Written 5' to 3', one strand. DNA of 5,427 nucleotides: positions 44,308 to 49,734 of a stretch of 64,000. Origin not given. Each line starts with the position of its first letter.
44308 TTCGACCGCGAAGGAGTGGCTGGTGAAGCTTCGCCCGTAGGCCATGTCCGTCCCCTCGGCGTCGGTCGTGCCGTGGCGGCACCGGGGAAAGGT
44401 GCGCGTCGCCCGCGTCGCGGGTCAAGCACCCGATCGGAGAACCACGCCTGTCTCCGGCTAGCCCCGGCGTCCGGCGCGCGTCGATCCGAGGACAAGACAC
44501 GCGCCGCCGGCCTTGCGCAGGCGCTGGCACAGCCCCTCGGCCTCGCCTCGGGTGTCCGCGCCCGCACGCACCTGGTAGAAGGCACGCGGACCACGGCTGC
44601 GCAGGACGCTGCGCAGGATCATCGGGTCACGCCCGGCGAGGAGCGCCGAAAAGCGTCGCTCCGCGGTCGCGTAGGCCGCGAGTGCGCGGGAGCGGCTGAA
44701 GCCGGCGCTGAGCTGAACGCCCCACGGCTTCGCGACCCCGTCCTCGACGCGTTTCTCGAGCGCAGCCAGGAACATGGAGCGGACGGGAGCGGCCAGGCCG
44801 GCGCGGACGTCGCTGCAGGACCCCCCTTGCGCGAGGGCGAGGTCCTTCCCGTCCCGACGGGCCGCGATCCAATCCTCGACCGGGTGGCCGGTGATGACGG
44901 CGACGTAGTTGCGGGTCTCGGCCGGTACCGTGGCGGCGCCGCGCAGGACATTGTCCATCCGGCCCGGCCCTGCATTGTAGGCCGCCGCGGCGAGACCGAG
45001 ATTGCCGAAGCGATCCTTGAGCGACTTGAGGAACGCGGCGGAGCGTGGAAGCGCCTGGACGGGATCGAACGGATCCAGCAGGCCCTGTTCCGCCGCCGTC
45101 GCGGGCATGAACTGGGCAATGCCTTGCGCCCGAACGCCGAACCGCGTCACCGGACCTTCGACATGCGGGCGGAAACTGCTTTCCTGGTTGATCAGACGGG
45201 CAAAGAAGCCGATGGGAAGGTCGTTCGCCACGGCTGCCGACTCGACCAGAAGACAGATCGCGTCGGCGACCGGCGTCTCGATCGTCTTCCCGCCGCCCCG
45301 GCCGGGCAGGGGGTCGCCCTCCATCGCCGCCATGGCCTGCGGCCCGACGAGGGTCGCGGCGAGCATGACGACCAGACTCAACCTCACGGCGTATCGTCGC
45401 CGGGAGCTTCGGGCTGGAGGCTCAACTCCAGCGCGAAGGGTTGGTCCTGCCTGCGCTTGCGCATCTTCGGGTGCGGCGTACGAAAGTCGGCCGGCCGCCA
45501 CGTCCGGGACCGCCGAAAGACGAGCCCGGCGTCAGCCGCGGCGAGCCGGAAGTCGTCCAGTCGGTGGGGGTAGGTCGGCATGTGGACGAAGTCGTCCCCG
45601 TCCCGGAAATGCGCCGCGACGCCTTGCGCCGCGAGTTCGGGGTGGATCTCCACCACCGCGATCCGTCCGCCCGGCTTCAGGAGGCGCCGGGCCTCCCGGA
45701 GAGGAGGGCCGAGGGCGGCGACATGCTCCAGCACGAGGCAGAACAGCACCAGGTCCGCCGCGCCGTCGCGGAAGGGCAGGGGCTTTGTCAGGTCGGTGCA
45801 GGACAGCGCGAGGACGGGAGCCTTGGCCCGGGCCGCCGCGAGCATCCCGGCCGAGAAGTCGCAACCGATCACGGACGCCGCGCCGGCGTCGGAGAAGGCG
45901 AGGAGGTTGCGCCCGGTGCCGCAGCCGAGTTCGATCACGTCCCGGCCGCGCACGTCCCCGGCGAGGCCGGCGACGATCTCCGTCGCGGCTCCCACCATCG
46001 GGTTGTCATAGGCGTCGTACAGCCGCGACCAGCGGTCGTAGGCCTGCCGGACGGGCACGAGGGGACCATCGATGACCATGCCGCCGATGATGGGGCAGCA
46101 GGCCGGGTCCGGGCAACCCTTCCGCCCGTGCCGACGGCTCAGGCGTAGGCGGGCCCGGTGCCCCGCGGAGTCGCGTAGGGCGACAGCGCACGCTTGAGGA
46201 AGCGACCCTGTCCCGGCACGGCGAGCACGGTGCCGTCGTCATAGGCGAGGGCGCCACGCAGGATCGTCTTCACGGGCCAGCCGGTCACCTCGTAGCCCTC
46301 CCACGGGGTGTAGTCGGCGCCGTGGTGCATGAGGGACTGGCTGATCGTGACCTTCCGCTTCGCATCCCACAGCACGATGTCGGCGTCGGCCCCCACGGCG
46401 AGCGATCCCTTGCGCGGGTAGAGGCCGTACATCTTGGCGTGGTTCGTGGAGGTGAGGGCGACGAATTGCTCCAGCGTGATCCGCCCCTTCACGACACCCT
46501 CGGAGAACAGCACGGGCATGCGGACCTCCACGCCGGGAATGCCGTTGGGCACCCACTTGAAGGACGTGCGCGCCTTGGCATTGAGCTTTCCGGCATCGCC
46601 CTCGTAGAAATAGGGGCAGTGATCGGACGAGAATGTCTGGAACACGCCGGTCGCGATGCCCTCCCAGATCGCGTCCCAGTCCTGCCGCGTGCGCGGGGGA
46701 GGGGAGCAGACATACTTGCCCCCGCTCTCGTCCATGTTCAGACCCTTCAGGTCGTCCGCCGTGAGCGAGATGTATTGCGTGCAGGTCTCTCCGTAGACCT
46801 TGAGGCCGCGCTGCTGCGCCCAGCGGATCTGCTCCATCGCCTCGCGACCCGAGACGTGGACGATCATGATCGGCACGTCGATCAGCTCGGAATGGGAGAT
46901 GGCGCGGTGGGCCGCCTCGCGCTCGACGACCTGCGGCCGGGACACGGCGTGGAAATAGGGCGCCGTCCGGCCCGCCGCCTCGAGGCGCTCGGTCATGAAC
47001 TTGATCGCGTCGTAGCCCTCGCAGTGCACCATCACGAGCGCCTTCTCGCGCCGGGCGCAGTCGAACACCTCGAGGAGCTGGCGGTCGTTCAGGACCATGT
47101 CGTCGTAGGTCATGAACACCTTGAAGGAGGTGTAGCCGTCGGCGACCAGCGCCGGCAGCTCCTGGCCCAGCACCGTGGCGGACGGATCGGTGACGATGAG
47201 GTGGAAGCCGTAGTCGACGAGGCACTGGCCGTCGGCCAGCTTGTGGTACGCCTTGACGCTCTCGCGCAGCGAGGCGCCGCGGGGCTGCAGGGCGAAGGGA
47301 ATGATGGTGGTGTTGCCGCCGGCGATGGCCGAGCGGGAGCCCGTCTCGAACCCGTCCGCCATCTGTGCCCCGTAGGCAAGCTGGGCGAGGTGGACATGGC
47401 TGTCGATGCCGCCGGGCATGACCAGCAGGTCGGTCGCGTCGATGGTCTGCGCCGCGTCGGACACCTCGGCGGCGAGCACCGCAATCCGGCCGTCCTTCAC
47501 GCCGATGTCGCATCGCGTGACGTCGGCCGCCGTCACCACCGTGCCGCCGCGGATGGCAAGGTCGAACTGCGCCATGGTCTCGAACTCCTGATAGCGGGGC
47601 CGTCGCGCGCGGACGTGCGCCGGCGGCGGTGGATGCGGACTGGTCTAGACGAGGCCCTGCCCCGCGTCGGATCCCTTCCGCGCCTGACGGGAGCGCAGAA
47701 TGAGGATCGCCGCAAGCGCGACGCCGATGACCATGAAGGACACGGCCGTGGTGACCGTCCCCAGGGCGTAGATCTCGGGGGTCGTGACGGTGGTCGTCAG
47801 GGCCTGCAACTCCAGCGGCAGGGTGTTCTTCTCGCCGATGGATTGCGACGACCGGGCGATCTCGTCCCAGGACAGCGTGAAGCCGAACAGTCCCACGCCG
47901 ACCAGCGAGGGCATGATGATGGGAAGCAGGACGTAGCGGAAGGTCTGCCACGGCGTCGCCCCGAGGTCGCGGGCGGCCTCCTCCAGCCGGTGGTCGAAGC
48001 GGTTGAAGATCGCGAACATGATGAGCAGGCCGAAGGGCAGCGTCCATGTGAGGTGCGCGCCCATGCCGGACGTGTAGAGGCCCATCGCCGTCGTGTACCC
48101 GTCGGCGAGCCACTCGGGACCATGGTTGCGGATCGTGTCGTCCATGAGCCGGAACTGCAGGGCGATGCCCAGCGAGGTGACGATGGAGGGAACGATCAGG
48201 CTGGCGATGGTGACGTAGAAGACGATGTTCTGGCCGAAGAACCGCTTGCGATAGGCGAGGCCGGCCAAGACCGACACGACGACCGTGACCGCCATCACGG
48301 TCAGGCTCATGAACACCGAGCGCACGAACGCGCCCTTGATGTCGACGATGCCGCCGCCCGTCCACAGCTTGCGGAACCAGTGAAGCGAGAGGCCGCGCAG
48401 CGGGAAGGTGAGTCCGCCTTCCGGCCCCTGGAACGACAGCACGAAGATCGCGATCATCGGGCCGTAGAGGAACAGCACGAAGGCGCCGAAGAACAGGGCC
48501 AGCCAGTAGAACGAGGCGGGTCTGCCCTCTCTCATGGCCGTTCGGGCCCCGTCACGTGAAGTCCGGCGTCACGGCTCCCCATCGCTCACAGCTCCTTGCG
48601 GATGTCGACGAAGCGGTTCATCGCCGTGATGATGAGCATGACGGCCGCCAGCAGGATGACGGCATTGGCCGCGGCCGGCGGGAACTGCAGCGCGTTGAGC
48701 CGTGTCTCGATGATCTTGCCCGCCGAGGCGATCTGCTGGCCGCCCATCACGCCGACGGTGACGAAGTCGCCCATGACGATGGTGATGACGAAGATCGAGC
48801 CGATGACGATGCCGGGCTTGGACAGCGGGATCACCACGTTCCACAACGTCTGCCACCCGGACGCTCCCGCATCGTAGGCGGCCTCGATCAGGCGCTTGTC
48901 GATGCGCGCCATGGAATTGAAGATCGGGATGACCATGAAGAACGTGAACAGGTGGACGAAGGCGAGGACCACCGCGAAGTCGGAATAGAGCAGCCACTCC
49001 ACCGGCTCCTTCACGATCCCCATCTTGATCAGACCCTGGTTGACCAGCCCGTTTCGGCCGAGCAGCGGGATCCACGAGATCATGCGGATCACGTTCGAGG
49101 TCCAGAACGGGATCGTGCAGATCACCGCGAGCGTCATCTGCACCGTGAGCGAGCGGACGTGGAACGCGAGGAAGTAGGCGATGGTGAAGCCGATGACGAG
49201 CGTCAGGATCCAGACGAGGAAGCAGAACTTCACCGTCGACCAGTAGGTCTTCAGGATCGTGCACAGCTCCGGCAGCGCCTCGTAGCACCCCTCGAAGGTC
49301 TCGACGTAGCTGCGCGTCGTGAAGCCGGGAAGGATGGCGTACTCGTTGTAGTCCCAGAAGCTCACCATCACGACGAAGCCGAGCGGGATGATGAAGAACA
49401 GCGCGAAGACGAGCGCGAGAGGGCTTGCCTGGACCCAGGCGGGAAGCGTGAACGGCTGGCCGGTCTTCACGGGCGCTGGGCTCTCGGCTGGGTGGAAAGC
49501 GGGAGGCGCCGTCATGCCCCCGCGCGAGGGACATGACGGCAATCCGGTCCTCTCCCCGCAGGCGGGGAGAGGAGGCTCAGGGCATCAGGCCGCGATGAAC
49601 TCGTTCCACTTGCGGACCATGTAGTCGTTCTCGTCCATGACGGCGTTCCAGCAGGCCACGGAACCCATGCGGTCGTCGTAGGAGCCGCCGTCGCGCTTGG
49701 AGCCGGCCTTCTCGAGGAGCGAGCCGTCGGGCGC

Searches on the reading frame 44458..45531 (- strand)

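Call 33: search_protein_families(library=pfam, proteins=[window:44458-45531:-])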
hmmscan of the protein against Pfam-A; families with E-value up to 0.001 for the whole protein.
window:44458-45531:- (357 aa): 2 families
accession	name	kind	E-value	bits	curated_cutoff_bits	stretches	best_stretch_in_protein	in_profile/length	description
PF01464.25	SLT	-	1.5e-16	60.5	21.3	1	98-201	5-110/117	Transglycosylase SLT domain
PF05036.18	SPOR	-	3.3e-05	24.5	21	1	268-347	3-74/76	SPOR domain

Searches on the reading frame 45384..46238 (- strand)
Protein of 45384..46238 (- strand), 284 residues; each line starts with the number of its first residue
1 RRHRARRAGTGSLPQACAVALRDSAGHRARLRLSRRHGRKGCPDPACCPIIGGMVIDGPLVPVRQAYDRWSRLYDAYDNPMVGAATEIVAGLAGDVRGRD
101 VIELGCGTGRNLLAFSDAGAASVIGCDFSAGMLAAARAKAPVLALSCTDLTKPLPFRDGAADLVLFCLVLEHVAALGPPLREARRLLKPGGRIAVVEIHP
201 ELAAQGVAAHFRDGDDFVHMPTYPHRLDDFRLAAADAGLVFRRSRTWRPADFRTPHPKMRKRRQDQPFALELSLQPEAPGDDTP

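Call 33: search_protein_families(library=pfam, proteins=[window:45384-46238:-])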
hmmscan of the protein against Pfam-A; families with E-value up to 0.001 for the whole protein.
window:45384-46238:- (284 aa): 7 families
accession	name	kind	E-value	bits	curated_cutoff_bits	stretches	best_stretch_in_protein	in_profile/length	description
PF08241.18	Methyltransf_11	-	2.5e-21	76.5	21.2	1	103-194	2-94/95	Methyltransferase domain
PF13649.12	Methyltransf_25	-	6.4e-19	68.9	27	1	101-191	1-97/97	Methyltransferase domain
PF08242.18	Methyltransf_12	-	1.6e-14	54.8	30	1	102-193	1-98/98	Methyltransferase domain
PF13847.12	Methyltransf_31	-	2.6e-13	50.3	27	1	98-205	4-116/145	Methyltransferase domain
PF13489.12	Methyltransf_23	-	7.6e-12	45.7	27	1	90-239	14-159/164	Methyltransferase domain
PF01209.24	Ubie_methyltran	-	5.5e-11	42.7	20.1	1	90-198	40-154/233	ubiE/COQ5 methyltransferase family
PF05148.21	Methyltransf_8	-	1.2e-07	32.3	27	1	101-202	76-163/219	Hypothetical methyltransferase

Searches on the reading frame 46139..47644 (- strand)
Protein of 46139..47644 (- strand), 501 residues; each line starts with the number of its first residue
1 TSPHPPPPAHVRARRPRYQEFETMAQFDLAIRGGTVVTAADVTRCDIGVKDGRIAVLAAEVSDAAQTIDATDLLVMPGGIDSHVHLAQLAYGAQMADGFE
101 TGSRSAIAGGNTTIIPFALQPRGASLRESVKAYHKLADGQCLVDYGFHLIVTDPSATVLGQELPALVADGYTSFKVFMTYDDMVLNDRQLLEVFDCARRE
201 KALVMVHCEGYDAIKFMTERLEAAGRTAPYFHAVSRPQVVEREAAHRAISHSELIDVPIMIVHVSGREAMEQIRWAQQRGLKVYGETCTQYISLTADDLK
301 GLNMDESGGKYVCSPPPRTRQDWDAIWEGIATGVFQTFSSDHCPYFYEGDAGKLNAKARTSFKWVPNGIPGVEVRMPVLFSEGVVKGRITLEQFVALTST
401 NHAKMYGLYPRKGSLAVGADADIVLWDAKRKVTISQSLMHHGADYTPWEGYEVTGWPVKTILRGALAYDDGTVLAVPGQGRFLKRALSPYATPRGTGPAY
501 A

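Call 33: search_protein_families(library=pfam, proteins=[window:46139-47644:-])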
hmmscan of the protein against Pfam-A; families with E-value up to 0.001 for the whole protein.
window:46139-47644:- (501 aa): 2 families
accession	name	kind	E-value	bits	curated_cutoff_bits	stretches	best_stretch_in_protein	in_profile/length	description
PF01979.26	Amidohydro_1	-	2.8e-27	96.3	25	1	74-464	1-342/345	Amidohydrolase family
PF07969.17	Amidohydro_3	-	9.1e-18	65.4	29.7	2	387-436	405-453/472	Amidohydrolase family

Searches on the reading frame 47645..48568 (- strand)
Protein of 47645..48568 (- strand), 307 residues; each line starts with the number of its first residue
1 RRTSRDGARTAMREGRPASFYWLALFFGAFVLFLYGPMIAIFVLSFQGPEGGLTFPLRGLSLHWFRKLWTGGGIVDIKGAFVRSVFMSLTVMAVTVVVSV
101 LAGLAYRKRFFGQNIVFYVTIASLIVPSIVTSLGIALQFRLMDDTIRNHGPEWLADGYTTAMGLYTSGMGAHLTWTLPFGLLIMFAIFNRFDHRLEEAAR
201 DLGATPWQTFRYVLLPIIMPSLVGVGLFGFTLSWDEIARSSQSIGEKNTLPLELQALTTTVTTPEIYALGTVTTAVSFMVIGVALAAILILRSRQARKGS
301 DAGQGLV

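Call 33: search_protein_families(library=pfam, proteins=[window:47645-48568:-])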
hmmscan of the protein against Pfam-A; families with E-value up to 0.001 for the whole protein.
window:47645-48568:- (307 aa): 1 family
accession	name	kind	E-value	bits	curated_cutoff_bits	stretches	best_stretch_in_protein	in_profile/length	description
PF00528.27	BPD_transp_1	-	1.4e-11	44.9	26.4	1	97-286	3-167/184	Binding-protein-dependent transport system inner membrane component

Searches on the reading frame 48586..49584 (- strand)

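Call 33: search_protein_families(library=pfam, proteins=[window:48586-49584:-])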
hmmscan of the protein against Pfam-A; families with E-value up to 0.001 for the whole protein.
window:48586-49584:- (332 aa): 1 family
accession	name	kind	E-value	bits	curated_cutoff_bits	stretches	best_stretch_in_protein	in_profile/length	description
PF00528.27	BPD_transp_1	-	8.7e-09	35.8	26.4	1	134-327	3-179/184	Binding-protein-dependent transport system inner membrane component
